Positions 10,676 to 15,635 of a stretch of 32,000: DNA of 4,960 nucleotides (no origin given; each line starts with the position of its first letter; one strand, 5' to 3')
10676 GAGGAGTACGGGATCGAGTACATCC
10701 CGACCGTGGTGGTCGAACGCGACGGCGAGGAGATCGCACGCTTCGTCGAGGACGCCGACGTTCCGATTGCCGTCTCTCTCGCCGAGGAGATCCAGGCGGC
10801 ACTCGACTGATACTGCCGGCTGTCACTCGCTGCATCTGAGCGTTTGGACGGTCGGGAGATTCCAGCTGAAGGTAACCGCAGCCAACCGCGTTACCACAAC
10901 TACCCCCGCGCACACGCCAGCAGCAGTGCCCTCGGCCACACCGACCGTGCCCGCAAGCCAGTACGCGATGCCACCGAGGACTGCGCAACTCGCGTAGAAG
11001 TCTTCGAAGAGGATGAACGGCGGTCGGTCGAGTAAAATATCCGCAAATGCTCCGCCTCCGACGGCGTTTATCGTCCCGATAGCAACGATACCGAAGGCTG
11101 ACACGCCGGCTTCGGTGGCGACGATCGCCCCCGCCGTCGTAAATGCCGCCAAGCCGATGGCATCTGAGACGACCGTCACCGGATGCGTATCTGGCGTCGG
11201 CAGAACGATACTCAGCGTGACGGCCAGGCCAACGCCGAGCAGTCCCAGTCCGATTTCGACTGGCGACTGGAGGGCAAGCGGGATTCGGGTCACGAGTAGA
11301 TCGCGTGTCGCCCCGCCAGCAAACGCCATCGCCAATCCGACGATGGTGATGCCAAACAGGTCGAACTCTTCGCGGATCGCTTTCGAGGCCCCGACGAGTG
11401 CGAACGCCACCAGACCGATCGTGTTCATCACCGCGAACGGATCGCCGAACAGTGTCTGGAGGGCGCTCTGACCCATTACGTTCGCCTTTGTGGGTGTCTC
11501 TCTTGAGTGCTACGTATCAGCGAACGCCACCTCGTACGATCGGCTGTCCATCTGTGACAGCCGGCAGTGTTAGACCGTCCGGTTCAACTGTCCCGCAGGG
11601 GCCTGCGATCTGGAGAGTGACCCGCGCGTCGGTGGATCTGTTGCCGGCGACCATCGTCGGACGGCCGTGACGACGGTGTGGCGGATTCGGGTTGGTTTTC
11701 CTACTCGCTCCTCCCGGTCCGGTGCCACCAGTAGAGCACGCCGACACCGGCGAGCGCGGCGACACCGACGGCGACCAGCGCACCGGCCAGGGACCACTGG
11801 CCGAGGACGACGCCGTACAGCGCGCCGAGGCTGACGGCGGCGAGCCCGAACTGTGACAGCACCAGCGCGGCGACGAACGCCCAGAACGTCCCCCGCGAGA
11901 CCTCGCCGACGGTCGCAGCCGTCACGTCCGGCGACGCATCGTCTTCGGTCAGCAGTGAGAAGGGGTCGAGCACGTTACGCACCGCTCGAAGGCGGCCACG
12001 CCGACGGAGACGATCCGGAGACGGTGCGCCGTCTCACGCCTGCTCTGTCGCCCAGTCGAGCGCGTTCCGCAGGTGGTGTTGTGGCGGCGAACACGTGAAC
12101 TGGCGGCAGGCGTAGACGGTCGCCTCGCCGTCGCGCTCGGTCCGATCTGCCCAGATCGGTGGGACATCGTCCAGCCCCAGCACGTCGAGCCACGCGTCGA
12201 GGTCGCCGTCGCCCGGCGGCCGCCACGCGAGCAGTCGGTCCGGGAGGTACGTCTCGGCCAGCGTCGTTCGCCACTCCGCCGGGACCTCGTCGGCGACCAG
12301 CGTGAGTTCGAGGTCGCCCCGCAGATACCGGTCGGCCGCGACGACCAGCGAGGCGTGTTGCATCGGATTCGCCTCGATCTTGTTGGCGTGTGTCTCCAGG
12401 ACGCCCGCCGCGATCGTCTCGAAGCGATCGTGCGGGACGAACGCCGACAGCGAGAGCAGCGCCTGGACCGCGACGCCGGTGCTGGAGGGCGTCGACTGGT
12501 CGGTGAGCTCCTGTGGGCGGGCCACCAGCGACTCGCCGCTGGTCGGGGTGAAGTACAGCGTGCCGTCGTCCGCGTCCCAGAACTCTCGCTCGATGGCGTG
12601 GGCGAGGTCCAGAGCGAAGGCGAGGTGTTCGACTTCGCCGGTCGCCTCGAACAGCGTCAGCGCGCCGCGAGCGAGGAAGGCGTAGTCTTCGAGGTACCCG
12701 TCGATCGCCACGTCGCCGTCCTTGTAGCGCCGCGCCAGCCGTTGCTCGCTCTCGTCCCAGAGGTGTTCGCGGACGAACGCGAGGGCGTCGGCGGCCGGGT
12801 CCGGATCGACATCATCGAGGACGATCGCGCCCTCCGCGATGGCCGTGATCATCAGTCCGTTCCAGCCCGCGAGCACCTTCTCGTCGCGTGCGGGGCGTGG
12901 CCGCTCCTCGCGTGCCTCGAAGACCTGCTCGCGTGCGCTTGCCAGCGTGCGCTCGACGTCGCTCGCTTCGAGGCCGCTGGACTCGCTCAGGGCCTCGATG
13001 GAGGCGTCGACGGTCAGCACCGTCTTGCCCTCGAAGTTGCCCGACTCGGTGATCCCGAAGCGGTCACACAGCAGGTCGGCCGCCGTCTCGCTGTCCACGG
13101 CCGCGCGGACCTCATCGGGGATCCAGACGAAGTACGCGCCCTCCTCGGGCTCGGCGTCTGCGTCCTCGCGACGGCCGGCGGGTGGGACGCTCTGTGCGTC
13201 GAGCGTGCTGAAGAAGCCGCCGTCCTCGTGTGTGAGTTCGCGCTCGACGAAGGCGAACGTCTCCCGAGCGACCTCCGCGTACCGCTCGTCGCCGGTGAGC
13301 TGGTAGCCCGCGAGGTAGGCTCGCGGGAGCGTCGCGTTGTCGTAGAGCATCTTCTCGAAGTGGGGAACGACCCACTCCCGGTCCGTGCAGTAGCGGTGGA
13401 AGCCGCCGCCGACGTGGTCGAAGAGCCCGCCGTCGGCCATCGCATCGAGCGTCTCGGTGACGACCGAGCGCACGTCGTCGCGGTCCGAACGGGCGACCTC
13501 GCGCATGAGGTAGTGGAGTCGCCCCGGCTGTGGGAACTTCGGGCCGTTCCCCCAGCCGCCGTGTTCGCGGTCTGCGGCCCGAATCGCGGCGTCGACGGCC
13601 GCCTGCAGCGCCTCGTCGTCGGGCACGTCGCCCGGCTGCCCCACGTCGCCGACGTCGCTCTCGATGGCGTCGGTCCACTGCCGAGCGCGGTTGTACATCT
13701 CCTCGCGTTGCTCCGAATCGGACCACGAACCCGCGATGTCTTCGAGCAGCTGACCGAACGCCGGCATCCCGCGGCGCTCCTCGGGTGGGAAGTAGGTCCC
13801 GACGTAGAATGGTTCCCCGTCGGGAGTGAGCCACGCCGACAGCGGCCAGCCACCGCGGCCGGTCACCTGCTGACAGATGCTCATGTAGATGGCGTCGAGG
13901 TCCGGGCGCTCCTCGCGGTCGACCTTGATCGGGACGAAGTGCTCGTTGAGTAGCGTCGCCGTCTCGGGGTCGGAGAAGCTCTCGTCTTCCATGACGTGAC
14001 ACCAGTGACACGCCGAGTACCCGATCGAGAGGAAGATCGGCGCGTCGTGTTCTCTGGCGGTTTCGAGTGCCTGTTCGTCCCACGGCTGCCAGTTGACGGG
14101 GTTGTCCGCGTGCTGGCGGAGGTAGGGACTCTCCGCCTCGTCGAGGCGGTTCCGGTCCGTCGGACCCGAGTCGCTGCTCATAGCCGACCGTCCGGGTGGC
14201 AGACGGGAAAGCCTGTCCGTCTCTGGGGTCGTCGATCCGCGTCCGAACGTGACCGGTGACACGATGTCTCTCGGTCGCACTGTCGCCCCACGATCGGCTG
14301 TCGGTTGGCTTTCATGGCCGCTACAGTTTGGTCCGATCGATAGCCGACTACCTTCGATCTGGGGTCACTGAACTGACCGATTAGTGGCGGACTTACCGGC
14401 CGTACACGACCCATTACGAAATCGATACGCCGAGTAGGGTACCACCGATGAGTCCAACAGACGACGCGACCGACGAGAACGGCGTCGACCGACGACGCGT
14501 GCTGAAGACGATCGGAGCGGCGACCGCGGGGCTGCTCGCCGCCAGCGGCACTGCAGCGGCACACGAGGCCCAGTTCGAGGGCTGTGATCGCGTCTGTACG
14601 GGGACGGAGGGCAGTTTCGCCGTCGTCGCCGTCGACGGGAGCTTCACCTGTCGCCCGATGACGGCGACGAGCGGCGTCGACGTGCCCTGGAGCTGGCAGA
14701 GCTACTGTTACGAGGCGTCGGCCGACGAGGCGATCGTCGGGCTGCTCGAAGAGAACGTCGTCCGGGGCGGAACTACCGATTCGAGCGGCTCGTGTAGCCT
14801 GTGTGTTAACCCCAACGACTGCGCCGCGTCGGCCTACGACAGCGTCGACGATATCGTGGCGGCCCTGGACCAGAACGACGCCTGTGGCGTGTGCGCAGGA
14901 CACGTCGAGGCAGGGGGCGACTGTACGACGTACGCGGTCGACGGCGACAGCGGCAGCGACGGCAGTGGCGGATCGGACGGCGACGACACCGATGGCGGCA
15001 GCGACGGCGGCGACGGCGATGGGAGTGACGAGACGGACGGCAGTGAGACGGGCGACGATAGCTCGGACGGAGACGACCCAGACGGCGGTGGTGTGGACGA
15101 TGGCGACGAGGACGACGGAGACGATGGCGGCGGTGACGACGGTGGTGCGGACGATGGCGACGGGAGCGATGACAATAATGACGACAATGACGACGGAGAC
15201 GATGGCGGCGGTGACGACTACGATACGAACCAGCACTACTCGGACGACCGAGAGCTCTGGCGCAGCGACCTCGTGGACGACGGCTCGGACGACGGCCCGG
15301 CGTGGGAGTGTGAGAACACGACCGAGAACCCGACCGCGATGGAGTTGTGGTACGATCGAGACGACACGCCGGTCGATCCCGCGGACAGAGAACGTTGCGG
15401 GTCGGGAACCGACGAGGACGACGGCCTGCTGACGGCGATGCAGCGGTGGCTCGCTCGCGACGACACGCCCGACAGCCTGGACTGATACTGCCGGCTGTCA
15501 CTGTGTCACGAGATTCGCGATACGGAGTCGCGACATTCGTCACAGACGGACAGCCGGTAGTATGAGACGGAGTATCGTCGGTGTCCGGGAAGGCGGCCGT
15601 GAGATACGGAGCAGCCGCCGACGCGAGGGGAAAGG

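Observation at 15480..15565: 77-nt type C palindrome flanked by TGA...TGA on the stop codon of the secreted Cys-rich gene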

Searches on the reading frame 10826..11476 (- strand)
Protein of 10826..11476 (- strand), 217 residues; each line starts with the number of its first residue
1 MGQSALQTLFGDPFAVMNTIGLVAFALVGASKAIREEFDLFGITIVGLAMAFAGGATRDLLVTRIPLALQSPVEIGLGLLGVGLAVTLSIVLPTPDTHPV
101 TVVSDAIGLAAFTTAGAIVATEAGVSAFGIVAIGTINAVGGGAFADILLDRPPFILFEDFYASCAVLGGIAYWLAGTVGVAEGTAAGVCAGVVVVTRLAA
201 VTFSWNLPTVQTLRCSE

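Call 87: find_homologous_proteins(query=window:10826-11476:-, max_evalue=1e-30)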
Query window:10826-11476:- (217 aa): 863 proteins with E <= 1e-30 among 8000 candidates; the best 120 are listed.
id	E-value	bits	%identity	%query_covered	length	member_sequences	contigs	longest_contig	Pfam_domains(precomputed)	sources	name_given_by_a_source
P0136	5.7e-125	433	98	100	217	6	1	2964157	PF03458.19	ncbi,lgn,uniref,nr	ncbi:trimeric intracellular cation channel family protein [Halomicrobium katesii]|uniref:trimeric in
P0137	1.5e-109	382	85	100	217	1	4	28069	PF03458.19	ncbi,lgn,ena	-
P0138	1.9e-109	382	85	100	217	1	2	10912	PF03458.19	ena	-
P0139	4.0e-109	381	84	100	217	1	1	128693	PF03458.19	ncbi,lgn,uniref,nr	ncbi:putative membrane protein YeiH [Halorubrum alkaliphilum]|uniref:Putative membrane protein YeiH 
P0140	7.5e-109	380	84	100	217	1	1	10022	PF03458.19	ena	-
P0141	2.3e-108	378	85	100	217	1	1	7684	PF03458.19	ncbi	-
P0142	7.9e-108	377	84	100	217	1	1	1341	PF03458.19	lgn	-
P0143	9.1e-108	376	86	98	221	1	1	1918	PF03458.19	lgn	-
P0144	2.4e-107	375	86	98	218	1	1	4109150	PF03458.19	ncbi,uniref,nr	ncbi:TRIC cation channel family protein [Natrinema sp. DC36]|uniref:trimeric intracellular cation ch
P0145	4.3e-106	371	85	98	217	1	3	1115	PF03458.19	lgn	-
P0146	2.0e-105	369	85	98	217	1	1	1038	PF03458.19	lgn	-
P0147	2.1e-105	369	85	98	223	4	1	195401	PF03458.19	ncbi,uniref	ncbi:trimeric intracellular cation channel family protein [Natrinema sp. H-ect4]|uniref:trimeric int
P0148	3.1e-104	365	82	100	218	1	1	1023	PF03458.19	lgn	-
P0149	1.4e-103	363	85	98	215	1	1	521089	PF03458.19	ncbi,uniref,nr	ncbi:TRIC cation channel family protein [Halostagnicola sp. A-GB9-2]|uniref:trimeric intracellular c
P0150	1.6e-103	363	81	99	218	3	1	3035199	PF03458.19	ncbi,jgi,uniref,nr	ncbi:trimeric intracellular cation channel family protein [Haloterrigena sp. H1]|uniref:trimeric int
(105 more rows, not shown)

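Call 88: find_encoding_contigs(protein=P0136, flank=1500, max_places=1)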
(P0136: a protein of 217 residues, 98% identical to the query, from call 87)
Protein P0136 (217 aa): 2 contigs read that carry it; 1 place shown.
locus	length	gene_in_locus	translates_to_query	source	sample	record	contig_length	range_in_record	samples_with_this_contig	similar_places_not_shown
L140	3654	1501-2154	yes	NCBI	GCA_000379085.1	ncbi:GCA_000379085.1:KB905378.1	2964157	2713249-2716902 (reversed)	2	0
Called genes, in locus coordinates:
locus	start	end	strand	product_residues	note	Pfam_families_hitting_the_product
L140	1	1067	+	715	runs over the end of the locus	PF03190:Thioredox_DsbH, PF13899:Thioredoxin_7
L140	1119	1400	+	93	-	PF24008:DUF7322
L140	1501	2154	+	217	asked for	PF03458:Gly_transporter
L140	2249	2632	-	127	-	-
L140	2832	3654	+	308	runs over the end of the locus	PF00291:PALP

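Call 89: find_encoding_contigs(protein=P0137, flank=1500, max_places=2)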
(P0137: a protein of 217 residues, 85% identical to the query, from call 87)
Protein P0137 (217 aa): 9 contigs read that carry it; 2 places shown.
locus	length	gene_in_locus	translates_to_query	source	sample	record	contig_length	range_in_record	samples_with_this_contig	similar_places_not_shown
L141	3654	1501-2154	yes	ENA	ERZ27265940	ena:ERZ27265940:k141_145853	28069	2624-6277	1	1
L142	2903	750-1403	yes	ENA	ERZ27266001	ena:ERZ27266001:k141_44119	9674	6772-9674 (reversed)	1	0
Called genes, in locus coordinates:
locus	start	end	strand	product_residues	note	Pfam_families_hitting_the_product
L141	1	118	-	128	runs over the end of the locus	-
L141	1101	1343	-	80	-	PF10262:Rdx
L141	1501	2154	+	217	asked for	PF03458:Gly_transporter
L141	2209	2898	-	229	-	PF24412:DUF7546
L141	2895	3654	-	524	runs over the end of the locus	PF02628:COX15-CtaA (weak), PF01040:UbiA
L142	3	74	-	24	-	?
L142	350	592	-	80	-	PF10262:Rdx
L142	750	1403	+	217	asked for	PF03458:Gly_transporter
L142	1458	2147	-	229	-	PF24412:DUF7546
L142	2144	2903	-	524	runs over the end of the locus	PF02628:COX15-CtaA (weak), PF01040:UbiA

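Call 90: find_encoding_contigs(protein=P0149, flank=1500, max_places=1)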
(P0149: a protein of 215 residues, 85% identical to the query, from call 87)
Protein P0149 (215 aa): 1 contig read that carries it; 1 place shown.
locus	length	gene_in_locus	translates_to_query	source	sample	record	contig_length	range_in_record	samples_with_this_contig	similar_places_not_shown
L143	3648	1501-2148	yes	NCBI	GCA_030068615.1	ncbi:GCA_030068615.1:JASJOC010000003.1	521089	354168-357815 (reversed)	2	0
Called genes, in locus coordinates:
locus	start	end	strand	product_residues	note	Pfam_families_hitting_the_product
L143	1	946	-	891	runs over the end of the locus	PF13401:AAA_22 (faint), PF07728:AAA_5, PF13245:AAA_19 (weak), PF20030:bpMoxR (faint), PF20720:nSTAND3 (weak)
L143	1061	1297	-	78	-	PF25212:HVO_A0114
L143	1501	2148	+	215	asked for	PF03458:Gly_transporter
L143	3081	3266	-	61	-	-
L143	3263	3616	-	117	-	PF18545:HalOD1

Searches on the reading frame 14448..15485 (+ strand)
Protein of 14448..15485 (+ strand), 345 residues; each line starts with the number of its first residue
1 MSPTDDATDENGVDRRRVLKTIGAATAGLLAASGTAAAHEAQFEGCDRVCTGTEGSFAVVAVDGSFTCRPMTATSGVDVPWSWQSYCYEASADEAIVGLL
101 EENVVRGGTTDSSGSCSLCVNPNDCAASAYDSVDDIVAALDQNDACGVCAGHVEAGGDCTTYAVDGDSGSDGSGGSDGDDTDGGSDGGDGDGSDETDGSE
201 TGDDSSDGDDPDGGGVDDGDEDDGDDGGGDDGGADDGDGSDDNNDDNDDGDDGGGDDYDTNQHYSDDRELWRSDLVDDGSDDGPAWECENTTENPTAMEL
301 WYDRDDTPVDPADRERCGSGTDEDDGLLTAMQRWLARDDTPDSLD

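Call 13: find_encoding_contigs(protein=window:14448-15485:+, flank=10000, max_places=6)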
Protein window:14448-15485:+ (345 aa): 10 contigs read that carry it; 2 places shown.
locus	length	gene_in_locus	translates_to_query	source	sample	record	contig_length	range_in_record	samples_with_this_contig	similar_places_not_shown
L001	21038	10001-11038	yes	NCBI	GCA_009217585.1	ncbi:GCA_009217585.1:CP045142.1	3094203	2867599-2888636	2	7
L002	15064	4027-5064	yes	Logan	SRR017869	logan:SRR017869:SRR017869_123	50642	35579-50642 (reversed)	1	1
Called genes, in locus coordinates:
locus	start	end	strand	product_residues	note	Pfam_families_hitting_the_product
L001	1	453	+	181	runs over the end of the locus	PF01928:CYTH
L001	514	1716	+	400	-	PF01941:AdoMet_Synthase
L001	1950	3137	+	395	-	PF22025:ThiI_fer, PF02926:THUMP, PF02568:ThiI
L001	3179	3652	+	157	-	PF19120:DUF5804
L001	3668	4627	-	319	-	PF25934:DUF7979 (faint)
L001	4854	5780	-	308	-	PF00291:PALP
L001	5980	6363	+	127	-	-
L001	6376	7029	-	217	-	PF03458:Gly_transporter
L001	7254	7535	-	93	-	PF24008:DUF7322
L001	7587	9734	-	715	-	PF03190:Thioredox_DsbH, PF13899:Thioredoxin_7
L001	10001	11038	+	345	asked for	-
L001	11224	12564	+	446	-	PF02844:GARS_N, PF01071:GARS_A, PF02843:GARS_C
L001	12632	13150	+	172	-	PF00132:Hexapep, PF14602:Hexapep_2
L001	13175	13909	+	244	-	PF05742:TANGO2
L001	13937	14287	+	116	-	PF01047:MarR (weak), PF24034:DUF7343 (weak)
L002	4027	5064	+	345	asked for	-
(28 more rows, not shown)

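Call 44: find_homologous_proteins(query=window:14448-15482:+, max_evalue=1e-10)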
Query window:14448-15482:+ (345 aa): 15 proteins with E <= 1e-10 among 8000 candidates.
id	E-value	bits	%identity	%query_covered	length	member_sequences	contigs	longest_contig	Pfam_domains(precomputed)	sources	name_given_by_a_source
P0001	6.2e-216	735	100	100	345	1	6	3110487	-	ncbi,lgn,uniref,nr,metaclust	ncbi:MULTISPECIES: hypothetical protein [Halomicrobium]|uniref:Uncharacterized protein n=2 Tax=Halom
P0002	4.3e-170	584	97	48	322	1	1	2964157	-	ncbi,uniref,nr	ncbi:hypothetical protein [Halomicrobium katesii]|uniref:hypothetical protein n=1 Tax=Halomicrobium 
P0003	1.1e-164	566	95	48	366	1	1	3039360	-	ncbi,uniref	ncbi:hypothetical protein ACAH01_09185 [Halomicrobium sp. HM KBTZ05]|uniref:hypothetical protein n=1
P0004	3.7e-160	552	95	48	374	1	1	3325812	-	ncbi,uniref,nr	ncbi:hypothetical protein GOC74_11830 [Halomicrobium mukohataei]|uniref:Uncharacterized protein n=1 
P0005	8.5e-159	547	93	48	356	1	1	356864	-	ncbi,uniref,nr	ncbi:hypothetical protein IL252_10885 [Halomicrobium sp. IBSBa]|uniref:hypothetical protein n=1 Tax=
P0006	3.9e-150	519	92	48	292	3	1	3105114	-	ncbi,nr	ncbi:hypothetical protein LC1Hm_1504 [Halomicrobium sp. LC1Hm]|nr:hypothetical protein LC1Hm_1504 [H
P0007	7.8e-110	386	57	99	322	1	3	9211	-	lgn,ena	-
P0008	5.6e-109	383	56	98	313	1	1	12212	-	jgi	jgi:hypothetical protein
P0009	4.0e-103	364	68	47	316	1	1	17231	-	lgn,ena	-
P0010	5.9e-100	353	53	99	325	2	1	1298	-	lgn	-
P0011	5.6e-99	350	52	100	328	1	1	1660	-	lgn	-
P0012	2.7e-89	318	46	96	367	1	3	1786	-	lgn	-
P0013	4.6e-81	291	46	99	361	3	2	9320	-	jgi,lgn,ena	jgi:hypothetical protein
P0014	1.2e-60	224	57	46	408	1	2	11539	-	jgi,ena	-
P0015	3.4e-34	137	49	50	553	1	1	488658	PF01011.29,PF13360.14,PF13570.14,PF25293.2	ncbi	ncbi:outer membrane protein assembly factor BamB family protein [Halosimplex sp. J119]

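Call 46: find_encoding_contigs(protein=P0002, flank=2000, max_places=1)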
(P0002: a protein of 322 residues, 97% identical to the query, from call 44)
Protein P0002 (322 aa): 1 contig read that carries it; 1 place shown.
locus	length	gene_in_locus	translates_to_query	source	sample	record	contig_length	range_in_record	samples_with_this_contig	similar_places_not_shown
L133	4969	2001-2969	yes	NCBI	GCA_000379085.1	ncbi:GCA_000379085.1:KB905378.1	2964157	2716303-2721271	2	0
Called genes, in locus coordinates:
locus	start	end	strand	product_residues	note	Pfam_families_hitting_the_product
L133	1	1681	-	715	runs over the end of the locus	PF03190:Thioredox_DsbH, PF13899:Thioredoxin_7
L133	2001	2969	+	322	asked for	-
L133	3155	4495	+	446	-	PF02844:GARS_N, PF01071:GARS_A, PF02843:GARS_C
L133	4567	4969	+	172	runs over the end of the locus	PF00132:Hexapep, PF14602:Hexapep_2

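Call 47: find_encoding_contigs(protein=P0004, flank=2000, max_places=1)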
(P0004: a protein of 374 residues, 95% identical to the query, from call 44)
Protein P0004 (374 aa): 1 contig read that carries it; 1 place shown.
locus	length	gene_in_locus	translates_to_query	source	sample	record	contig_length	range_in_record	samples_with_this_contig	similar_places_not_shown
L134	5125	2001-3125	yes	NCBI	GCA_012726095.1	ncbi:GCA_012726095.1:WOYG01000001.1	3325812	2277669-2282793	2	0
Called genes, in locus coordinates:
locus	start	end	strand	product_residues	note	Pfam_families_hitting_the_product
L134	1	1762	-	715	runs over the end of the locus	PF03190:Thioredox_DsbH, PF13899:Thioredoxin_7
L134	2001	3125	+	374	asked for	-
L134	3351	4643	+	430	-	PF02844:GARS_N, PF01071:GARS_A, PF02843:GARS_C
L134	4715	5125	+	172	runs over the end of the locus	PF00132:Hexapep, PF14602:Hexapep_2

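Call 48: find_encoding_contigs(protein=P0006, flank=2000, max_places=1)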
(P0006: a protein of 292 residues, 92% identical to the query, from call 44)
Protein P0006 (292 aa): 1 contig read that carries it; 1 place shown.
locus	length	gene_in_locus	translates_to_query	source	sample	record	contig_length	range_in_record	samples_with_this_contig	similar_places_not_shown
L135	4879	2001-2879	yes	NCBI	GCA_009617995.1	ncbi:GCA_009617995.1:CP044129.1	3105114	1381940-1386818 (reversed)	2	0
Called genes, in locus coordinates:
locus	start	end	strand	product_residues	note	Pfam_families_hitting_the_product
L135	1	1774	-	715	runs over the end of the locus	PF03190:Thioredox_DsbH, PF13899:Thioredoxin_7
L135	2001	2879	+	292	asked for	-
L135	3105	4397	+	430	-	PF02844:GARS_N, PF01071:GARS_A, PF02655:ATP-grasp_3 (weak), PF02843:GARS_C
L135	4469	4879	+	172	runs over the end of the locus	PF00132:Hexapep, PF14602:Hexapep_2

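Call 49: find_encoding_contigs(protein=P0003, flank=2000, max_places=1)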
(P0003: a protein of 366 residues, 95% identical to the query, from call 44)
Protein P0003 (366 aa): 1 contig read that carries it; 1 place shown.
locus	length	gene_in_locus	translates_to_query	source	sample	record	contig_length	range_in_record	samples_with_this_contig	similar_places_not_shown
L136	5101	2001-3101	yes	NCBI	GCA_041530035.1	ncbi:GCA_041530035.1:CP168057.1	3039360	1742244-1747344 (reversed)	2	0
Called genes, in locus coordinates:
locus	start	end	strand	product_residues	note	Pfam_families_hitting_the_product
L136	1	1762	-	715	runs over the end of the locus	PF03190:Thioredox_DsbH, PF13899:Thioredoxin_7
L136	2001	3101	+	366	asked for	-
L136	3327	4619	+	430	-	PF02844:GARS_N, PF01071:GARS_A, PF02843:GARS_C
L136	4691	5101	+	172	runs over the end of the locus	PF00132:Hexapep, PF14602:Hexapep_2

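Call 50: find_encoding_contigs(protein=P0005, flank=2000, max_places=1)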
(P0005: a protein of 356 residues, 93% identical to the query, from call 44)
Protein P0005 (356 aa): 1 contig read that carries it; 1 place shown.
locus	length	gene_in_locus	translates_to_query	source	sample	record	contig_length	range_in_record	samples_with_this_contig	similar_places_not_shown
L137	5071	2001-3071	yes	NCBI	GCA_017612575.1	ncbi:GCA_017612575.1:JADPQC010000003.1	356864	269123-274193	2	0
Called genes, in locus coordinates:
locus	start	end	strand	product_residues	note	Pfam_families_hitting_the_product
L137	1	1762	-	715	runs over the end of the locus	PF03190:Thioredox_DsbH, PF13899:Thioredoxin_7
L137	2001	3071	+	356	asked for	-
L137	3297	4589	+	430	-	PF02844:GARS_N, PF01071:GARS_A, PF02843:GARS_C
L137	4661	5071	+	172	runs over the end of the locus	PF00132:Hexapep, PF14602:Hexapep_2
